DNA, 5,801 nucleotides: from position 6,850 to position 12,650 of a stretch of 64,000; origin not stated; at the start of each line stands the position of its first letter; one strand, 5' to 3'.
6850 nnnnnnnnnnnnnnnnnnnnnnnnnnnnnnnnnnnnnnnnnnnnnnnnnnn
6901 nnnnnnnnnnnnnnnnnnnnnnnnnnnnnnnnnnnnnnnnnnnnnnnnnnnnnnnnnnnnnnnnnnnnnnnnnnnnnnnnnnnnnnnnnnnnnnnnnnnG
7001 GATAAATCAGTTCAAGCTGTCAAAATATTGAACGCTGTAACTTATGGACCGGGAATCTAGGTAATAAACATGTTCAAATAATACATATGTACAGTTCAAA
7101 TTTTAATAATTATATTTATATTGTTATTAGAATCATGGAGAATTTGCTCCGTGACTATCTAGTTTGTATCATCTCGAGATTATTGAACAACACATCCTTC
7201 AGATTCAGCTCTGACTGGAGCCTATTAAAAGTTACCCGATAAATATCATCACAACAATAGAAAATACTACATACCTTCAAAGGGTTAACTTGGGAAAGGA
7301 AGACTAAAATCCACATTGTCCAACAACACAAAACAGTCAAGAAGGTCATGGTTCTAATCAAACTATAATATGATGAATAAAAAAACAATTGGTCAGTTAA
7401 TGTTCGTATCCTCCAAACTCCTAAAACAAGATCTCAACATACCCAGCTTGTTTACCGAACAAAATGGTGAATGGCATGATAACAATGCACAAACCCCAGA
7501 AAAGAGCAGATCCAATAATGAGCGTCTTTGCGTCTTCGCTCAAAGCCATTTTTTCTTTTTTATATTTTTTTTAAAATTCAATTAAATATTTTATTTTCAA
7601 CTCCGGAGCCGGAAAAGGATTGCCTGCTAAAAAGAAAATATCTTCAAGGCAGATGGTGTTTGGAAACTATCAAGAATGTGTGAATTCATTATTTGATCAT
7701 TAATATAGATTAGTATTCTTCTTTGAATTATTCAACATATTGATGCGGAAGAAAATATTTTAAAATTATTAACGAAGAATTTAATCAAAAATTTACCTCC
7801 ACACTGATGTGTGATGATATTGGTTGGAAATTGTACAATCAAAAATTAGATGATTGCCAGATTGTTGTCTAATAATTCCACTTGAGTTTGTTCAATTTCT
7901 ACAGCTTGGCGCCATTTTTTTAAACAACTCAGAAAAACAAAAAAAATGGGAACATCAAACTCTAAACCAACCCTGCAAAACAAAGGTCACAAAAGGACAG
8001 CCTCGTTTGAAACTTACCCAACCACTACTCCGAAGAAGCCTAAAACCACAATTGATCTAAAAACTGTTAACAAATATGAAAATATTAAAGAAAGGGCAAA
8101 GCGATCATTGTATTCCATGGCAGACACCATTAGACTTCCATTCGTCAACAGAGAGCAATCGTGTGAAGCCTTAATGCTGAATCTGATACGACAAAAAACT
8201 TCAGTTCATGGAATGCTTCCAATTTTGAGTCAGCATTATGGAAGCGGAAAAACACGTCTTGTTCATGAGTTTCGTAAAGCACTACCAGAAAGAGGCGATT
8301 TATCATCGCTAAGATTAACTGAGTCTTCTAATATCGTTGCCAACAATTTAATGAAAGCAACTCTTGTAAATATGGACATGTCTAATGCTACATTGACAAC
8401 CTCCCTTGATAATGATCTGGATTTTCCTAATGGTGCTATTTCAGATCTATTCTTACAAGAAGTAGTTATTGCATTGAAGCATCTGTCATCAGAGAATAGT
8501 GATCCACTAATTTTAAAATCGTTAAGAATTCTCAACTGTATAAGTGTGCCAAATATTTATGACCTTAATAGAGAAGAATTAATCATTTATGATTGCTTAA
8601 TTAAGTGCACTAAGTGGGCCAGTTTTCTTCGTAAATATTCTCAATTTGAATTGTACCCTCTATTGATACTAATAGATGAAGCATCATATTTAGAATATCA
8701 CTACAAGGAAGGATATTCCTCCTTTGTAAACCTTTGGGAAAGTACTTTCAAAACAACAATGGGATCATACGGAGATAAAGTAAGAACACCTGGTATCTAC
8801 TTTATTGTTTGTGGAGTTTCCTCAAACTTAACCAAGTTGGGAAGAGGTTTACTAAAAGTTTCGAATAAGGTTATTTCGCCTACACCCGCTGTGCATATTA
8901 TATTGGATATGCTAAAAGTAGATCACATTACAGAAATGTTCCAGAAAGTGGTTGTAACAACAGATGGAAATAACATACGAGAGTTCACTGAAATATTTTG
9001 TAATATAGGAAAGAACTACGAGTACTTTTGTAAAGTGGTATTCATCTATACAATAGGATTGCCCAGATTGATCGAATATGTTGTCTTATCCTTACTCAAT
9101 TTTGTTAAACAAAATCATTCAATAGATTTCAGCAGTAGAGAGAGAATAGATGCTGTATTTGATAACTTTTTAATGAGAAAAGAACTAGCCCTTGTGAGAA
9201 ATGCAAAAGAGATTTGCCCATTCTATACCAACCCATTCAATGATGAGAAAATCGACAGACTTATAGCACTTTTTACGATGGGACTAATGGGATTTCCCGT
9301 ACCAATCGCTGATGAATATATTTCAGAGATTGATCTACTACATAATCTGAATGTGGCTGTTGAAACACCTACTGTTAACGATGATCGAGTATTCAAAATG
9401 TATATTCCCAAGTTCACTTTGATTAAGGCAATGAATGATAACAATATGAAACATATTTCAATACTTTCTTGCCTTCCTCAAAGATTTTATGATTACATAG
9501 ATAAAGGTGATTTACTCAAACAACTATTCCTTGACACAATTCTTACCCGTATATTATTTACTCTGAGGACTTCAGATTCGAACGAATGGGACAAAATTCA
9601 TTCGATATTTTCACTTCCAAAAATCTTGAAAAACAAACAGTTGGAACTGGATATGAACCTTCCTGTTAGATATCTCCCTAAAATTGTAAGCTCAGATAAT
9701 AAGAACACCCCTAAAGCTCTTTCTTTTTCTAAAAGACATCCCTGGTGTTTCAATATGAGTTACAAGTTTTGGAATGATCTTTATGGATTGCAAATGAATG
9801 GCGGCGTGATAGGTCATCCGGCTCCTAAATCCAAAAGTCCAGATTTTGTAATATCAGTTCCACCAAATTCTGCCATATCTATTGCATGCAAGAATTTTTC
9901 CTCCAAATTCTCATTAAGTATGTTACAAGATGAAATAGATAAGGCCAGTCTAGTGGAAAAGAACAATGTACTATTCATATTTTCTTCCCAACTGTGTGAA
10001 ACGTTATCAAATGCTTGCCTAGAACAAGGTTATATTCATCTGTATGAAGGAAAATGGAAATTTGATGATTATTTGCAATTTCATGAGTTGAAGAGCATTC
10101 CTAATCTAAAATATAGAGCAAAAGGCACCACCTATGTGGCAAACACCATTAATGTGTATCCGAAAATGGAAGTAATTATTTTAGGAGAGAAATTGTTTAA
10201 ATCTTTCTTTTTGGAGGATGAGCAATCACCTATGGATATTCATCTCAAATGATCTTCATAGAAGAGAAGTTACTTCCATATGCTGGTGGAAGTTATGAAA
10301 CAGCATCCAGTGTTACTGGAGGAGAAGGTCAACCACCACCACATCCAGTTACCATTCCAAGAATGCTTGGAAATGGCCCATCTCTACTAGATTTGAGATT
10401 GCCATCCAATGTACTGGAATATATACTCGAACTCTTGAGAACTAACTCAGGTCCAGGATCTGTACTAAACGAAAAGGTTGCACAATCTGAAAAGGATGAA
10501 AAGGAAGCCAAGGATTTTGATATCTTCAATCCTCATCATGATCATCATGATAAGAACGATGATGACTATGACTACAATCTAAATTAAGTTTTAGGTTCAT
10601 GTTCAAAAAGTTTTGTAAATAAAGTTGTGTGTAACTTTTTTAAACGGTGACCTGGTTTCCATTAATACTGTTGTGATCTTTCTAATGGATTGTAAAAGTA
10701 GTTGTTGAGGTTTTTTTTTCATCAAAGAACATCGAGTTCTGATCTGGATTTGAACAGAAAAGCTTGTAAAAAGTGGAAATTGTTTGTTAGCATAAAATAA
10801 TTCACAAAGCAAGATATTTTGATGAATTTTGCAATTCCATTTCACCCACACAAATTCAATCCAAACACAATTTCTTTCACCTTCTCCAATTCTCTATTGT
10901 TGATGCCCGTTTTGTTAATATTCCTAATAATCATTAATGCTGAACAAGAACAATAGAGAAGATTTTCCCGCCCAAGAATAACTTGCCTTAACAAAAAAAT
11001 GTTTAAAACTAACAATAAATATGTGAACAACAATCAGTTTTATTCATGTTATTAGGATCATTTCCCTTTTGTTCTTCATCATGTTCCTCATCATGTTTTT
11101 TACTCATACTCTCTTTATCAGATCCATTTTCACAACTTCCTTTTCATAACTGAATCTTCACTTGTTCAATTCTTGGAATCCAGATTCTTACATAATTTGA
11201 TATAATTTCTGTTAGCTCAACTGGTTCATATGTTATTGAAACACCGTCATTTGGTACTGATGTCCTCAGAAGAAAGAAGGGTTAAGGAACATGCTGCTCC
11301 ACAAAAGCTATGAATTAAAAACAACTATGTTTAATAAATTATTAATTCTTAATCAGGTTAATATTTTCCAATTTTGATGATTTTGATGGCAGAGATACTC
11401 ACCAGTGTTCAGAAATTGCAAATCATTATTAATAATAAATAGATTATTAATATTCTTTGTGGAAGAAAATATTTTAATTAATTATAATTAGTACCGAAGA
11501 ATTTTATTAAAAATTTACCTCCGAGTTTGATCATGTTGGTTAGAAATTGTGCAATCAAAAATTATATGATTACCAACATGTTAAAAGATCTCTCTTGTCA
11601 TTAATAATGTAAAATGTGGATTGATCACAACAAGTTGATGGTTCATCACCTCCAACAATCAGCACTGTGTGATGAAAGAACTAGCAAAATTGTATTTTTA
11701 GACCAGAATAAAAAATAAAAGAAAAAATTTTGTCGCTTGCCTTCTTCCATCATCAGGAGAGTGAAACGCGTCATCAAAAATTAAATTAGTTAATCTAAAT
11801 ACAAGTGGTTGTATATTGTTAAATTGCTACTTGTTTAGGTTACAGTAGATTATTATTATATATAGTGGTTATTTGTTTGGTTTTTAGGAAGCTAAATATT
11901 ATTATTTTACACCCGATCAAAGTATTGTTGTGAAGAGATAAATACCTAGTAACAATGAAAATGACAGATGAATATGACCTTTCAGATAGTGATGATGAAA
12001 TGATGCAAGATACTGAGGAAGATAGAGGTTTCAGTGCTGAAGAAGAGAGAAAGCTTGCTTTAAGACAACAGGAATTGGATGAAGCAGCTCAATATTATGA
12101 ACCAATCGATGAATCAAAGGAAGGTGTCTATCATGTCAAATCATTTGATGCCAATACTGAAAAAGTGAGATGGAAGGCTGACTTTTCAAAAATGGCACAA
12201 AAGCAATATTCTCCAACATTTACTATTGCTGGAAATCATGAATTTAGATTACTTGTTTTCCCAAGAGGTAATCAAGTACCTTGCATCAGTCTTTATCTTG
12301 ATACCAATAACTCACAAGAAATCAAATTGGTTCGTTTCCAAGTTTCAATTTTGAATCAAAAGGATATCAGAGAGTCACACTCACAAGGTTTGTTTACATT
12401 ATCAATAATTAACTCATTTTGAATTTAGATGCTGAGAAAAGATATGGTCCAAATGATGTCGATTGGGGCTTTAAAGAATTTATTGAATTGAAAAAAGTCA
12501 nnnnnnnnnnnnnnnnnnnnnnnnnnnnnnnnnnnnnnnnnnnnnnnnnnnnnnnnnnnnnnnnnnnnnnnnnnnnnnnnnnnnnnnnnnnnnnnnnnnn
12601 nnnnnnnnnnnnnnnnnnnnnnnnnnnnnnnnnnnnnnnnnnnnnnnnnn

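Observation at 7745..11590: Myristoylation-motif STAND-like NTPase gene with a 130-bp dispersed repeat in its 5' flank and a second copy upstream of USP7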

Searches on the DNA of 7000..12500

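Call 17: search_rna_families(source=window, start=7000, end=12500, threshold=evalue, max_evalue=1)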
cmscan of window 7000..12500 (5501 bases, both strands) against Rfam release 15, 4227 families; matches with E-value up to 1: 0.
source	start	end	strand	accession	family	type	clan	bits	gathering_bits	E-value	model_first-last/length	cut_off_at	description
